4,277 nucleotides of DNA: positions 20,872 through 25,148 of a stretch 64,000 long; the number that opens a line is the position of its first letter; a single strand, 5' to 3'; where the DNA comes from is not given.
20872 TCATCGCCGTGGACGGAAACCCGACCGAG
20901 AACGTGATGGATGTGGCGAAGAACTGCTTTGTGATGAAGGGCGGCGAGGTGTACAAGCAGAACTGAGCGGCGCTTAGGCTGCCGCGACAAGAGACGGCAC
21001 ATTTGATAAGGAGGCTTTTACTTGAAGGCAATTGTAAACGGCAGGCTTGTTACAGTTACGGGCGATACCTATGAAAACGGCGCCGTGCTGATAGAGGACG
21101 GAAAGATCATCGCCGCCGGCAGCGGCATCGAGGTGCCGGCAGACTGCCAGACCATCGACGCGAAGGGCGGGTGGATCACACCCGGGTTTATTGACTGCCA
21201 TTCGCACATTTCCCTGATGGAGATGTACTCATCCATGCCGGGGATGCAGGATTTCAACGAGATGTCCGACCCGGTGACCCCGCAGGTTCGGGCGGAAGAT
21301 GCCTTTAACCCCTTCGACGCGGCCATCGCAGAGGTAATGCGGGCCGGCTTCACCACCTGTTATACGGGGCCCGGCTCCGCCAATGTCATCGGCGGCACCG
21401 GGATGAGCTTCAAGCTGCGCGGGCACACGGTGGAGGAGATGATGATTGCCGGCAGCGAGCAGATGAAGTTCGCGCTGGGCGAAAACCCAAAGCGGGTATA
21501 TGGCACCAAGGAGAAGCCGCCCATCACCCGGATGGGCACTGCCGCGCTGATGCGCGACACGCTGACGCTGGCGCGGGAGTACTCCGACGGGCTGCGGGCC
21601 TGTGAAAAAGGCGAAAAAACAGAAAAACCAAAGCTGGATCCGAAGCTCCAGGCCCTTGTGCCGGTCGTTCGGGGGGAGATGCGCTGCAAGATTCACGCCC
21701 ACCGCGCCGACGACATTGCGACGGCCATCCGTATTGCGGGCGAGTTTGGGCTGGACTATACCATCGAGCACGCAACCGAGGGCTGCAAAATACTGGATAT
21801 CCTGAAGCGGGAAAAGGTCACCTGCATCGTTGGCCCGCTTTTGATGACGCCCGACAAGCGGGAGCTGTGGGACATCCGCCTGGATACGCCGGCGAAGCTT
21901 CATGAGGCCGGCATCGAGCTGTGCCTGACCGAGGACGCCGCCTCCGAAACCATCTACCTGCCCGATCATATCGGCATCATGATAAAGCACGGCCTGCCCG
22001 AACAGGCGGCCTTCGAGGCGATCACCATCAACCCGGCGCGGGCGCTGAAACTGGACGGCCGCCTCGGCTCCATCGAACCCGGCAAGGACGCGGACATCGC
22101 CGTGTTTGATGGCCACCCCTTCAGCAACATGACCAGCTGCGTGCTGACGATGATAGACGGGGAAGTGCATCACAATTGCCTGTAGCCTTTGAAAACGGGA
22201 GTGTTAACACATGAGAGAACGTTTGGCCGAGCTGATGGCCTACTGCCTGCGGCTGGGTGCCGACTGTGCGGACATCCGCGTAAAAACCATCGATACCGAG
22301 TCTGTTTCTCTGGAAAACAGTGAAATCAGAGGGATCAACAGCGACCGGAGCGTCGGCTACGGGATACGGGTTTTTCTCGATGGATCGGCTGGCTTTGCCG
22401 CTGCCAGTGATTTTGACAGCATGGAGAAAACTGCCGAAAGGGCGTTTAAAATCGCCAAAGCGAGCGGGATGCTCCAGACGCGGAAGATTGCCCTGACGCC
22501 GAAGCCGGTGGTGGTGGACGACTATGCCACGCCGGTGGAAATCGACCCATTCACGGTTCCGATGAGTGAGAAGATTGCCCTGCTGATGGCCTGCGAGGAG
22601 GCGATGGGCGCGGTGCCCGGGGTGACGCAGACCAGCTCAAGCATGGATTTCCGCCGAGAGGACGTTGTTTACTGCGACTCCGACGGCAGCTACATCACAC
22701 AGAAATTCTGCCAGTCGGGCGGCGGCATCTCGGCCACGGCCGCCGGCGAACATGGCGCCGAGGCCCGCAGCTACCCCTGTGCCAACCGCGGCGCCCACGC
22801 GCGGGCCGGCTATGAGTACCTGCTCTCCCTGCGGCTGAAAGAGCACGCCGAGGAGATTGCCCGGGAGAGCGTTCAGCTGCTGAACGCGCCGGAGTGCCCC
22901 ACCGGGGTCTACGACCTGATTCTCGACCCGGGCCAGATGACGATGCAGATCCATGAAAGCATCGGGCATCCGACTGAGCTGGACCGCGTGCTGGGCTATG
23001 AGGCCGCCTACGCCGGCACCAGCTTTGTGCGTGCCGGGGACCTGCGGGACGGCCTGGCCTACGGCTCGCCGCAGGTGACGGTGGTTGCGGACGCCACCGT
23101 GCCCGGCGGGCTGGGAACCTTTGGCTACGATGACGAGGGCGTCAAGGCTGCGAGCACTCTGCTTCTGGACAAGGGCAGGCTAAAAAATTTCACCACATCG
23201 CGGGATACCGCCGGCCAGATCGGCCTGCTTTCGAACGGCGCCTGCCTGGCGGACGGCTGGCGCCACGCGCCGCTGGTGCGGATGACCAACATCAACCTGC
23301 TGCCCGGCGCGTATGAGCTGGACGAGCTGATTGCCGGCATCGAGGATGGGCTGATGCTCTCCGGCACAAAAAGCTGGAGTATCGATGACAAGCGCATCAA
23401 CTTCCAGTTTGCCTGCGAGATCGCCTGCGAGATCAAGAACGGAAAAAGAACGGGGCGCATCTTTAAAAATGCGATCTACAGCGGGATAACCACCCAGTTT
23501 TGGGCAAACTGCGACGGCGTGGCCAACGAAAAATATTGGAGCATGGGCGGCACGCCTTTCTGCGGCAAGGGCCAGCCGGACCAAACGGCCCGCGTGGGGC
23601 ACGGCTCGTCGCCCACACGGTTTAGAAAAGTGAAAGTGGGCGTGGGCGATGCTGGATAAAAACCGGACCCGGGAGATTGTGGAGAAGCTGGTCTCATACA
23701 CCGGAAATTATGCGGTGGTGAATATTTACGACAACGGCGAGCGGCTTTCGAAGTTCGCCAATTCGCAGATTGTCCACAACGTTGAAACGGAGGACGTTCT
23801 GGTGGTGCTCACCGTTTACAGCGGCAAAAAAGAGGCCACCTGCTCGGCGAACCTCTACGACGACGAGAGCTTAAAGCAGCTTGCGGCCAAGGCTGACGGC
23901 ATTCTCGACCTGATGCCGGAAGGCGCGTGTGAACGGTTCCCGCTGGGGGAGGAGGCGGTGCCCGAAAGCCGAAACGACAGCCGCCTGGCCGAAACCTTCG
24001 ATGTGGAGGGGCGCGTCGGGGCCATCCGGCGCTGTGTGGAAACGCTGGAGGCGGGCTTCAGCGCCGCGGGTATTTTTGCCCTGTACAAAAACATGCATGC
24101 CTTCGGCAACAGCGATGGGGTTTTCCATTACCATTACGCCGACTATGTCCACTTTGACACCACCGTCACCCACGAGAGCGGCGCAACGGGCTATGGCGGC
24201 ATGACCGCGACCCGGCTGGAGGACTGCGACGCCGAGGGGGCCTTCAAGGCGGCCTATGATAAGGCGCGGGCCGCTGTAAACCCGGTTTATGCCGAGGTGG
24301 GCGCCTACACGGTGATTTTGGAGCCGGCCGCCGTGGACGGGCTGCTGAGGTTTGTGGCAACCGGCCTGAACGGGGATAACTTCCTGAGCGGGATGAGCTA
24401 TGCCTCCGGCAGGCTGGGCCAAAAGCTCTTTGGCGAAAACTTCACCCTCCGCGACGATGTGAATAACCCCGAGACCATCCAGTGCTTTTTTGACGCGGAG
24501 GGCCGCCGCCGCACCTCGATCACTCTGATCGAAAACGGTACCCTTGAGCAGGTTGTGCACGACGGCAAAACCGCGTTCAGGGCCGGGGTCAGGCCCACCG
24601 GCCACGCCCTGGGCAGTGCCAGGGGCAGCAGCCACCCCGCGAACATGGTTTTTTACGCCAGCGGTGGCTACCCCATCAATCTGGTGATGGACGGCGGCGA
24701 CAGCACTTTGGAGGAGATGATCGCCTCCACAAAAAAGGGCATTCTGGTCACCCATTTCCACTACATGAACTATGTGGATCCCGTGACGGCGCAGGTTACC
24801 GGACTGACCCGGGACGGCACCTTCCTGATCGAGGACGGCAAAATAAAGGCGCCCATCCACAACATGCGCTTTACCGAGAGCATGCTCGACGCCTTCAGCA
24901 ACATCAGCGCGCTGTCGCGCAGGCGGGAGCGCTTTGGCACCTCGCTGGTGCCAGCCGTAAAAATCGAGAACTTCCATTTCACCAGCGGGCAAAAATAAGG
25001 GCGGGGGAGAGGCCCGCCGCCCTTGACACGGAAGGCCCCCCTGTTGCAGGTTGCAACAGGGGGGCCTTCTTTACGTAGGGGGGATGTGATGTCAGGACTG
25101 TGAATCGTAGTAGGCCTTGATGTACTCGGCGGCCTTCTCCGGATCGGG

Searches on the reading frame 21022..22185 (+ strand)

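Call 60: search_protein_families(library=pfam, proteins=[window:21022-22185:+], max_evalue=0.00001)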
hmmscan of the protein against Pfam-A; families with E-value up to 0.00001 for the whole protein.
window:21022-22185:+ (387 aa): 2 families
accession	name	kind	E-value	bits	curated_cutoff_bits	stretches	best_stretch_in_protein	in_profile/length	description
PF01979.26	Amidohydro_1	-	1.7e-20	74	25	1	268-380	219-342/345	Amidohydrolase family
PF07969.17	Amidohydro_3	-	1.7e-19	71.1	29.7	1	321-382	403-470/472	Amidohydrolase family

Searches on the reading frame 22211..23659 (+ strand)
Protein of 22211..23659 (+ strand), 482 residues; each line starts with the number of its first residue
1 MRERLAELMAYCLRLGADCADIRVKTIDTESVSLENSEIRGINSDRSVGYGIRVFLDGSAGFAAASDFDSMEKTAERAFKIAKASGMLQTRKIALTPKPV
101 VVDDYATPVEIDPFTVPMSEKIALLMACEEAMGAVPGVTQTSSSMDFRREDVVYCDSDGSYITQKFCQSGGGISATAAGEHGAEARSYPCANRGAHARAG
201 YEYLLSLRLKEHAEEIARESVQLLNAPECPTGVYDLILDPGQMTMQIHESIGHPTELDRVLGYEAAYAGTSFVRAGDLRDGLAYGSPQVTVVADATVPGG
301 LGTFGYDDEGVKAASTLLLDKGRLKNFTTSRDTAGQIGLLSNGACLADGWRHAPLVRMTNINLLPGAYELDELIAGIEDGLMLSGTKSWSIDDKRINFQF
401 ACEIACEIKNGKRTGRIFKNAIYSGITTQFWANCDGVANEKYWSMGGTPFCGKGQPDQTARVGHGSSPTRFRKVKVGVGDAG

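Call 60: search_protein_families(library=pfam, proteins=[window:22211-23659:+], max_evalue=0.00001)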
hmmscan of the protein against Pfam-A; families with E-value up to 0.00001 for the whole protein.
window:22211-23659:+ (482 aa): 3 families
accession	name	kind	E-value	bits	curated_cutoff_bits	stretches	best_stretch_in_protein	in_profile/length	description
PF19289.4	PmbA_TldD_3rd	-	1.7e-34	119.3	22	1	231-476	1-218/220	PmbA/TldA metallopeptidase C-terminal domain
PF01523.21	PmbA_TldD_1st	-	1.9e-14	53.9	20.9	1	20-82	1-65/65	PmbA/TldA metallopeptidase domain 1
PF19290.4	PmbA_TldD_2nd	-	1e-12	48.9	20.9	1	112-224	2-109/109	PmbA/TldA metallopeptidase central domain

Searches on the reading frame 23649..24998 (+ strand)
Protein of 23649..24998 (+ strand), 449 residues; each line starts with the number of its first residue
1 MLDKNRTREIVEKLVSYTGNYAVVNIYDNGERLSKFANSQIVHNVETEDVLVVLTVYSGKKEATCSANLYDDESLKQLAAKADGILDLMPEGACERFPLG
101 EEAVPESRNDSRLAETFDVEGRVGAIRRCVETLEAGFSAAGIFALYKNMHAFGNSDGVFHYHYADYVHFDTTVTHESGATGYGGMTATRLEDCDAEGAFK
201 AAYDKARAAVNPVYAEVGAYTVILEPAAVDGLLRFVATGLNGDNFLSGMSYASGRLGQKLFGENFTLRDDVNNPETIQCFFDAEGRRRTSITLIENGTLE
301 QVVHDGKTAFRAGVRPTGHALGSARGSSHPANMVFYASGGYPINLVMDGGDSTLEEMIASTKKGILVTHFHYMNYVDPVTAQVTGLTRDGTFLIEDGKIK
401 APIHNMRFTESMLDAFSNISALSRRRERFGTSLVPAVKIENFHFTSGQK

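Call 61: search_protein_families(library=pfam, proteins=[window:23649-24998:+], max_evalue=0.00001)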
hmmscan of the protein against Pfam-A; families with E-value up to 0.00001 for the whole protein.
window:23649-24998:+ (449 aa): 1 family
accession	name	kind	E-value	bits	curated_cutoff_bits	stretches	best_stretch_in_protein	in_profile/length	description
PF19289.4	PmbA_TldD_3rd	-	4.6e-50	170.3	22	1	218-445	2-219/220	PmbA/TldA metallopeptidase C-terminal domain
